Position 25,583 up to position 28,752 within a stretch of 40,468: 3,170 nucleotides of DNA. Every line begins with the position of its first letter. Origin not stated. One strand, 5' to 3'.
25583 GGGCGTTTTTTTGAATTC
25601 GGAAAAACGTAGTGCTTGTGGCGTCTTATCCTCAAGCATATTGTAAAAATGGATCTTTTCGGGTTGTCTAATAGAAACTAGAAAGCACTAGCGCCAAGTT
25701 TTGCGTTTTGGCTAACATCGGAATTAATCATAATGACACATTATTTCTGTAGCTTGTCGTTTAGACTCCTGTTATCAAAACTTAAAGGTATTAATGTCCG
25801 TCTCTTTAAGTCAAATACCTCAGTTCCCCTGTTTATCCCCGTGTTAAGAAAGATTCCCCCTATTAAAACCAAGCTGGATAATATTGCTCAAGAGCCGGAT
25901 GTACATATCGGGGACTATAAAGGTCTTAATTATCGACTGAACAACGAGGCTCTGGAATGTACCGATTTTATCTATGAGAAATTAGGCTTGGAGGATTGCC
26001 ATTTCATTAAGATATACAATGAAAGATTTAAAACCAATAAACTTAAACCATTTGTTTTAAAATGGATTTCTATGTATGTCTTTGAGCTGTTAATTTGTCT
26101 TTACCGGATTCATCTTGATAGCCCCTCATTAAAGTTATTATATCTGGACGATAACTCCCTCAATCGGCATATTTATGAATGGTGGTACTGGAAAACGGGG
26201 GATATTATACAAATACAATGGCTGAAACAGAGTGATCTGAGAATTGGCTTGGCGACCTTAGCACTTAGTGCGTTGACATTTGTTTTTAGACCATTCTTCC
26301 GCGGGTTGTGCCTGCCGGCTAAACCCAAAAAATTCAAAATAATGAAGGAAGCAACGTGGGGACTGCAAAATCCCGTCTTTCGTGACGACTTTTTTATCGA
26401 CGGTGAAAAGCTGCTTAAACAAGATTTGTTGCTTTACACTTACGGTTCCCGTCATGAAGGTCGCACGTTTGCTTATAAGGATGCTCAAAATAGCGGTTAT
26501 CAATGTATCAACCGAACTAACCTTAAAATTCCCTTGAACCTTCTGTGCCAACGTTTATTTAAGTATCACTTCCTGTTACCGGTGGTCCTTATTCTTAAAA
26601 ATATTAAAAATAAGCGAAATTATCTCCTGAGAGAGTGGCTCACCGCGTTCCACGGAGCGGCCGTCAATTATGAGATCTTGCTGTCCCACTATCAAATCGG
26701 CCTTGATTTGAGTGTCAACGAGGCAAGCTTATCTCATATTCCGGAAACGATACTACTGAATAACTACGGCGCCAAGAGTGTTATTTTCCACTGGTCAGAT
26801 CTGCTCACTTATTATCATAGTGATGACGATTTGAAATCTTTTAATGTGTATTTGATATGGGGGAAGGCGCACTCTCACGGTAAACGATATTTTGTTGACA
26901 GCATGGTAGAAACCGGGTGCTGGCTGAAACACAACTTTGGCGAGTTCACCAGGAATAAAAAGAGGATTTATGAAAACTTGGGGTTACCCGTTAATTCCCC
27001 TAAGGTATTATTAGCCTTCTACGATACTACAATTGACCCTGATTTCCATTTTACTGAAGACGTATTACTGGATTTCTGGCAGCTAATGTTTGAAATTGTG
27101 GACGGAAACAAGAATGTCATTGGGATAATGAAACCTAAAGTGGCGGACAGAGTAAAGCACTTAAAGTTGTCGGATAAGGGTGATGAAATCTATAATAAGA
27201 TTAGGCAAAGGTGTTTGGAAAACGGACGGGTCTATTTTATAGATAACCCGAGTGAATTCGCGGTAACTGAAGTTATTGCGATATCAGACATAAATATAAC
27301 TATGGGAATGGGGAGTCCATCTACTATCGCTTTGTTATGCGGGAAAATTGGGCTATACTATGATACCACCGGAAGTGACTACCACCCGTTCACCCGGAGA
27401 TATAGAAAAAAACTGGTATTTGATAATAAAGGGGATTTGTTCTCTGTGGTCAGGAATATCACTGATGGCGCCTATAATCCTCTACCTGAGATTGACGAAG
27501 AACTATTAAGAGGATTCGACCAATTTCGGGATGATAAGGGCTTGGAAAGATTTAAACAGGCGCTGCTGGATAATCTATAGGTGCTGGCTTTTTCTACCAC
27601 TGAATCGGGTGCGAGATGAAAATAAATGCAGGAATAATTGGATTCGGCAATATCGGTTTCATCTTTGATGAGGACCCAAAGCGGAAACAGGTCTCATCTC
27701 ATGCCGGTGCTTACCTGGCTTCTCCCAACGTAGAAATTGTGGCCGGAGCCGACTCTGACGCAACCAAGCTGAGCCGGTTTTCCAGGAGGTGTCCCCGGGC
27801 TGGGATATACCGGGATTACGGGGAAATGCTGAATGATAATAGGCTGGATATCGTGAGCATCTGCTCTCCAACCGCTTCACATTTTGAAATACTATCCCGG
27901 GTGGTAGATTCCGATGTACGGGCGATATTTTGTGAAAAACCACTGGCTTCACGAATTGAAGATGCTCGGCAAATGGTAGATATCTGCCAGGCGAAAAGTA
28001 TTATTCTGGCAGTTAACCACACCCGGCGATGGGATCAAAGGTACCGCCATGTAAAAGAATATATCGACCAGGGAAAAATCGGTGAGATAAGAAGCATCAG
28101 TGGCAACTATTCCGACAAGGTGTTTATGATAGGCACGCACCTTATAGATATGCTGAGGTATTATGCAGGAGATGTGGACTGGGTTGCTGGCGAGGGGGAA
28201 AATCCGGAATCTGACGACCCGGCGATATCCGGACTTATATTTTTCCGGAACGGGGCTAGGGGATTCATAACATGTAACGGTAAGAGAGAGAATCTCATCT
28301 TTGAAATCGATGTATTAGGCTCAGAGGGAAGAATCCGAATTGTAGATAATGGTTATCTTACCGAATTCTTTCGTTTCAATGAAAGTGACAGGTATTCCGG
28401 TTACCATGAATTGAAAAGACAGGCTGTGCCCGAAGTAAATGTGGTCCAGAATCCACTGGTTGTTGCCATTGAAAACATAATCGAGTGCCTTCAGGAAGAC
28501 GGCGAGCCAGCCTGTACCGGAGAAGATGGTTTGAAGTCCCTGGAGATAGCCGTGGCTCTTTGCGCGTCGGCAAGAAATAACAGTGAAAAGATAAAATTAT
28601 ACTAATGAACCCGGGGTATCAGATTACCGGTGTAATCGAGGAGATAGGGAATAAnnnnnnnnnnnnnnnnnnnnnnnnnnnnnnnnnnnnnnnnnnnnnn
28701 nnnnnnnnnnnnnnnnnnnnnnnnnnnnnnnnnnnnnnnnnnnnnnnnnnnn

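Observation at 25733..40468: Glycan island with a complete 5,7-diamino-nonulosonic-acid pathway plus an unusually dense tailoring set and no flagellar context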

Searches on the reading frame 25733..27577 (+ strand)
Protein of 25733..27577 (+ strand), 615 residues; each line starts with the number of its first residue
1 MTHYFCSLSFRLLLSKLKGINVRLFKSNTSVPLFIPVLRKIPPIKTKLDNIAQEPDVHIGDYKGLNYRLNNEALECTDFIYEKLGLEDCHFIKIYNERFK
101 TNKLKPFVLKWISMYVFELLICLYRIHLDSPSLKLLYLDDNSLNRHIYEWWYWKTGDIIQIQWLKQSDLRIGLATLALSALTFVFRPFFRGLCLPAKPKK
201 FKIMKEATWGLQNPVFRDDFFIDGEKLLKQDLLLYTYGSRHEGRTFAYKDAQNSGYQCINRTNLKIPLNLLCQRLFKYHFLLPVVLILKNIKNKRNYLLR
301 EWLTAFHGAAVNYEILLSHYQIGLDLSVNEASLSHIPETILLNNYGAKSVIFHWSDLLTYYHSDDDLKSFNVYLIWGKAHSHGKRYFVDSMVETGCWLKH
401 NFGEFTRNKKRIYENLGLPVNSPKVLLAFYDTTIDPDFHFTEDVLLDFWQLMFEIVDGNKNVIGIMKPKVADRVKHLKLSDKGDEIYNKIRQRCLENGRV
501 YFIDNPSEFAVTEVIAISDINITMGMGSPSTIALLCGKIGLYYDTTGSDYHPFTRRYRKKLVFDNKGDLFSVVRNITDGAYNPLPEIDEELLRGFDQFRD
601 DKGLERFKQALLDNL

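Call 5: search_protein_families(library=pfam, proteins=[window:25733-27577:+], max_evalue=0.01)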
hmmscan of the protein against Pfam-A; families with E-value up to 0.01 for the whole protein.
window:25733-27577:+ (615 aa): 0 families

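Call 8: search_protein_families(library=ncbifam, proteins=[window:25733-27577:+], max_evalue=0.001)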
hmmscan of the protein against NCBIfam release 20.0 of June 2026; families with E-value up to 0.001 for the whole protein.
window:25733-27577:+ (615 aa): 1 family
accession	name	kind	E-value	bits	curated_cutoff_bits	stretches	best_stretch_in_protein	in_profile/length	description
TIGR04417.1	PFTS_polysacc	subfamily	3.7e-09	36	100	1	423-555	381-505/522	polysaccharide biosynthesis PFTS motif protein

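Call 29: find_homologous_proteins(query=window:25733-27577:+, max_evalue=0.001)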
Query window:25733-27577:+ (615 aa): 37 proteins with E <= 0.001 among 8000 candidates.
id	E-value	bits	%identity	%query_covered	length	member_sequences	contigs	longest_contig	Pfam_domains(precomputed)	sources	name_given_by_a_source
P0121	0.0e+0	1436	100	100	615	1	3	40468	PF27878.1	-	-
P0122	0.0e+0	1011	69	100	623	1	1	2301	-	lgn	-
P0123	9.6e-287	971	67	100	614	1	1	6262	PF27878.1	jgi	-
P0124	2.0e-275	933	65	100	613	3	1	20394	PF27878.1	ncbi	-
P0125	1.7e-272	924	65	100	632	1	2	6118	PF27878.1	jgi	-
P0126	6.6e-269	912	63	100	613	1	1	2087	PF27878.1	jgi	-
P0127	5.3e-268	909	63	100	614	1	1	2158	PF27878.1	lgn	-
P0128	1.9e-267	907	64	100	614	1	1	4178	PF27878.1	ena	-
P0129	3.1e-266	903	64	100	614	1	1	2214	PF27878.1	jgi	-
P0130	4.2e-266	902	66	94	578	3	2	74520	-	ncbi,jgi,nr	ncbi:MAG: hypothetical protein CL875_03055 [Dehalococcoidales bacterium]|jgi:hypothetical protein|nr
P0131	3.1e-263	893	62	100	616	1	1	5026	-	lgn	-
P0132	7.7e-261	885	61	100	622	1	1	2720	PF27878.1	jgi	jgi:polysaccharide biosynthesis PFTS motif protein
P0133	8.5e-260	882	69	88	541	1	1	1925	PF27878.1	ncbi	ncbi:hypothetical protein ES703_107013 [subsurface metagenome]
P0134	4.0e-258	876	61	100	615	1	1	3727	PF27878.1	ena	-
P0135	5.9e-256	869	62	100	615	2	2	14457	PF27878.1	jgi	-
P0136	2.2e-253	860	62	96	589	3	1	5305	PF27878.1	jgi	-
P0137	1.0e-252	858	60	100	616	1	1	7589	PF27878.1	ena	-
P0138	2.9e-243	827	58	100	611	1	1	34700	PF27878.1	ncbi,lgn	-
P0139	3.2e-243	827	58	100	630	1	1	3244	PF27878.1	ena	-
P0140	2.3e-242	824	65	88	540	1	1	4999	PF27878.1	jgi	jgi:hypothetical protein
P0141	1.0e-237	809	58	98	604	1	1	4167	PF27878.1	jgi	jgi:hypothetical protein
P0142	4.8e-233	793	61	94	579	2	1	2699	PF27878.1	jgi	-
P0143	1.4e-212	726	62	82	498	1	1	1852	PF27878.1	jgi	jgi:polysaccharide biosynthesis PFTS motif protein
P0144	7.1e-207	707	60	82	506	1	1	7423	PF27878.1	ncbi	ncbi:hypothetical protein ES707_16798 [subsurface metagenome]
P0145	3.3e-193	662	69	67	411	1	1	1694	PF27878.1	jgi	-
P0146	3.5e-190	652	49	100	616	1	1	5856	PF27878.1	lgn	-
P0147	1.1e-169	584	61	68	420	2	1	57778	PF27878.1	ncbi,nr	ncbi:MAG: hypothetical protein JW845_01165 [Dehalococcoidales bacterium]|nr:hypothetical protein [De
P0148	1.4e-161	557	43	100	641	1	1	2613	PF27878.1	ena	-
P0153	1.7e-148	514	38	100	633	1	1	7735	PF27878.1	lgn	-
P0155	4.6e-89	318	34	93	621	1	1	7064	PF27878.1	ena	-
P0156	1.5e-76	276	31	93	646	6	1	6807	PF27878.1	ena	-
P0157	2.4e-57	213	29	92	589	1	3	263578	PF27878.1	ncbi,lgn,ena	-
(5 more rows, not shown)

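Call 32: search_solved_structures(query=A2, max_evalue=10)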
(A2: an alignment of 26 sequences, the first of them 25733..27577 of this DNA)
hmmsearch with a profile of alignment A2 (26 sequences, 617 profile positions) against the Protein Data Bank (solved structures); distinct sequences matched with E-value up to 10: 1.
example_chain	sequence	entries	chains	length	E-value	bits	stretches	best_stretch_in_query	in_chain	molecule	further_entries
6dlm_B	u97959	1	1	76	0.51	12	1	450-500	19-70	DHD127_B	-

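Call 39: predict_structure(alignment_id=A2)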
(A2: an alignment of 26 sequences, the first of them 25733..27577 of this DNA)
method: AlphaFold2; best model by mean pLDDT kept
length: 615 residues; sequences in the alignment: 26
mean_pLDDT: 87.8   pTM: 0.89
mean pLDDT of the five models: 87.8, 87.2, 87.1, 87.1, 84.7
residues with pLDDT >= 90: 350; 70-90: 226; 50-70: 31; < 50: 8
segments of 3 or more residues with pLDDT < 50: 403-405
pLDDT, mean of each block of 10 residues (from residue 1): 87 87 73 58 76 85 91 94 92 95 94 94 92 90 95 89 89 89 90 95 90 72 87 89 87 93 94 95 91 86 93 96 89 92 96 67 82 87 76 81 57 84 87 89 95 94 93 86 96 94 85 89 91 89 87 85 94 93 89 86 90 94
secondary structure, 60 per line:
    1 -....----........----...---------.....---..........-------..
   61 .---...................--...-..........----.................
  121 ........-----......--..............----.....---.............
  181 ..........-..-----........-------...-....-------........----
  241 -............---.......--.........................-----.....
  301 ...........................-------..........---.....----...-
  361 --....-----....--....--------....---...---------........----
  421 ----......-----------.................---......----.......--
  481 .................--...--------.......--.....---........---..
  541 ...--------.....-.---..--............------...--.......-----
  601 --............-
elements in order: E2-5 H10-17 E22-24 H34-38 H42-51 H65-83 H90-99 H104-128 E134-139 H142-155 E160-164 H168-190 E199-206 H218-221 E232-236 H242-253 E257-260 H268-290 H296-319 E320-327 H335-344 E348-352 H363-366 E372-375 H378-381 E390-393 H409-416 E425-430 H442-458 E462-467 H472-478 H481-497 E500-502 H511-517 E520-524 H528-535 E539-543 H552-556 H566-577 H589-595 H603-614

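Call 41: fold_search(model_id=the predicted structure, library=pdb)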
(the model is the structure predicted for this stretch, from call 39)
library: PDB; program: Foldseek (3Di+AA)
matches with E <= 10: 693; with E <= 0.001: 95
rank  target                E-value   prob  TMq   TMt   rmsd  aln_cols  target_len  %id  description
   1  5hvl_A                1.9e-06  1.00  0.34  0.42  11.3       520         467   10  Structure of Candida albicans trehalose-6-phosphate synthase in complex with UDP and validoxylamine A (released 2017-05-03)
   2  5hvo_B                2.3e-06  1.00  0.34  0.43  11.0       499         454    9  Structure of Aspergillus fumigatus trehalose-6-phosphate synthase B in complex with UDP and validoxylamine A (released 2017-05-03)
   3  5huv_B                3.5e-06  1.00  0.35  0.43  11.4       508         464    9  Structure of Candida albicans trehalose-6-phosphate synthase E341R/E346R in complex with UDP-glucose (released 2017-05-03)
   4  8dti_A                4.5e-06  1.00  0.29  0.28  15.5       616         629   10  Cryo-EM structure of Arabidopsis SPY in complex with GDP-fucose (released 2023-03-08)
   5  5hvm_B                4.7e-06  1.00  0.34  0.43  11.5       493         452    9  Structure of Aspergillus fumigatus trehalose-6-phosphate synthase A in complex with UDP and validoxylamine A (released 2017-05-03)
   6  5hvl_B                5.0e-06  1.00  0.35  0.43  10.9       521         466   10  Structure of Candida albicans trehalose-6-phosphate synthase in complex with UDP and validoxylamine A (released 2017-05-03)
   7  2xgo_B                5.7e-06  1.00  0.30  0.33  16.6       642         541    8  XcOGT in complex with UDP-S-GlcNAc (released 2010-08-25)
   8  5tvg_B                6.3e-06  1.00  0.32  0.40  12.2       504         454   10  Crystal structure of an alpha,alpha-trehalose-phosphate synthase (UDP-forming) from Burkholderia vietnamiensis (released 2016-11-16)
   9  9niq                  6.6e-06  1.00  0.33  0.41  11.8       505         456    9  Structure of Candida albicans trehalose-6-phosphate synthase in complex with 4456 (released 2025-08-20)
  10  5hut_B                7.7e-06  1.00  0.35  0.44  11.5       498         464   10  Structure of Candida albicans trehalose-6-phosphate synthase in complex with UDP-glucose (released 2017-05-03)
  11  3dzc_A                9.3e-06  1.00  0.39  0.59   8.0       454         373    9  2.35 Angstrom resolution structure of WecB (VC0917), a UDP-N-acetylglucosamine 2-epimerase from Vibrio cholerae. (released 2008-08-12)
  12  5huu_B                1.0e-05  1.00  0.34  0.43  11.7       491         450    9  Structure of Candida albicans trehalose-6-phosphate synthase in complex with UDP and glucose-6-phosphate (released 2017-05-03)
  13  5hut_A                1.1e-05  1.00  0.35  0.43  11.6       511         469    9  Structure of Candida albicans trehalose-6-phosphate synthase in complex with UDP-glucose (released 2017-05-03)
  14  5dxf_A                1.4e-05  1.00  0.32  0.40  12.0       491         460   11  Structure of Candida albicans trehalose-6-phosphate phosphatase N-terminal domain (released 2016-06-15)
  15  5hvm_A                1.4e-05  1.00  0.35  0.45  11.3       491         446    9  Structure of Aspergillus fumigatus trehalose-6-phosphate synthase A in complex with UDP and validoxylamine A (released 2017-05-03)
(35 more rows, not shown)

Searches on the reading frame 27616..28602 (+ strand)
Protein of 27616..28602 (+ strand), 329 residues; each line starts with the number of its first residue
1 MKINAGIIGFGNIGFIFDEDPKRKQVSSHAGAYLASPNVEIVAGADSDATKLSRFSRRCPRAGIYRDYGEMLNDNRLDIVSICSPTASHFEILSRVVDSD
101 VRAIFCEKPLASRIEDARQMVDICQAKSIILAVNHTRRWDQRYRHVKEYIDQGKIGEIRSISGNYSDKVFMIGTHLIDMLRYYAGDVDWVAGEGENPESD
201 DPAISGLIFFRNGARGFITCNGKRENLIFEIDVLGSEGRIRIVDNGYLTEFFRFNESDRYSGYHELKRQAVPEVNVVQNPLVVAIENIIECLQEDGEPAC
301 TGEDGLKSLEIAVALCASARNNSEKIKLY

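Call 5: search_protein_families(library=pfam, proteins=[window:27616-28602:+], max_evalue=0.01)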
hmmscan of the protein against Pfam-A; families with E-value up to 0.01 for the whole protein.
window:27616-28602:+ (329 aa): 3 families
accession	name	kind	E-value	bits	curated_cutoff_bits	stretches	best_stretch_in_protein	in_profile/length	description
PF01408.29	GFO_IDH_MocA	-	7.1e-19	69.1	24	1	3-135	1-120/120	Oxidoreductase family, NAD-binding Rossmann fold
PF02894.22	GFO_IDH_MocA_C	-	1.1e-15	58.4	22.9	1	172-328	46-218/218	Oxidoreductase family, C-terminal alpha/beta domain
PF22725.1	GFO_IDH_MocA_C3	-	1.4e-11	44.9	27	1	171-241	48-124/124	GFO/IDH/MocA C-terminal domain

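Call 8: search_protein_families(library=ncbifam, proteins=[window:27616-28602:+], max_evalue=0.001)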
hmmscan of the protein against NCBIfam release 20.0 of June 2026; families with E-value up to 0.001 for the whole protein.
window:27616-28602:+ (329 aa): 9 families
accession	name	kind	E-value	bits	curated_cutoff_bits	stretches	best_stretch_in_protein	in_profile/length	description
NF040723.1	UDP-GlcNAcDh_Arch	equivalog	6.2e-31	108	450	1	27-319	13-301/302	UDP-N-acetylglucosamine 3-dehydrogenase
TIGR04380.1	myo_inos_iolG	equivalog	9e-29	100.4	355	1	3-163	2-150/330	inositol 2-dehydrogenase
NF041392.1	XylDh_Gfo6_Halo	equivalog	2.9e-19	69.1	350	1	42-170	48-175/350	D-xylose 1-dehydrogenase Gfo6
NF052479.1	LevoglcsnDh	equivalog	6.2e-19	67.9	650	1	63-166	60-162/386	levoglucosan dehydrogenase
NF008607.0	PRK11579.1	subfamily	1.2e-15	57.4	330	1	28-162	19-149/346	oxidoreductase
NF052679.1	InsChiInosDhIolG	equivalog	1.4e-14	53.9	540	1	1-160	1-150/343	bifunctional inositol 2-dehydrogenase/D-chiro-inositol 1-dehydrogenase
NF007574.0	PRK10206.1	equivalog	1.1e-13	51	352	1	67-164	56-152/345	oxidoreductase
NF058563.1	BT_2159_fam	equivalog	1.4e-12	47.3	650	1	3-159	1-144/350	disaccharide 3-dehydrogenase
NF058561.1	BT_2158_fam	equivalog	2.5e-10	39.6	750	1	40-163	58-182/487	glycoside 3-dehydrogenase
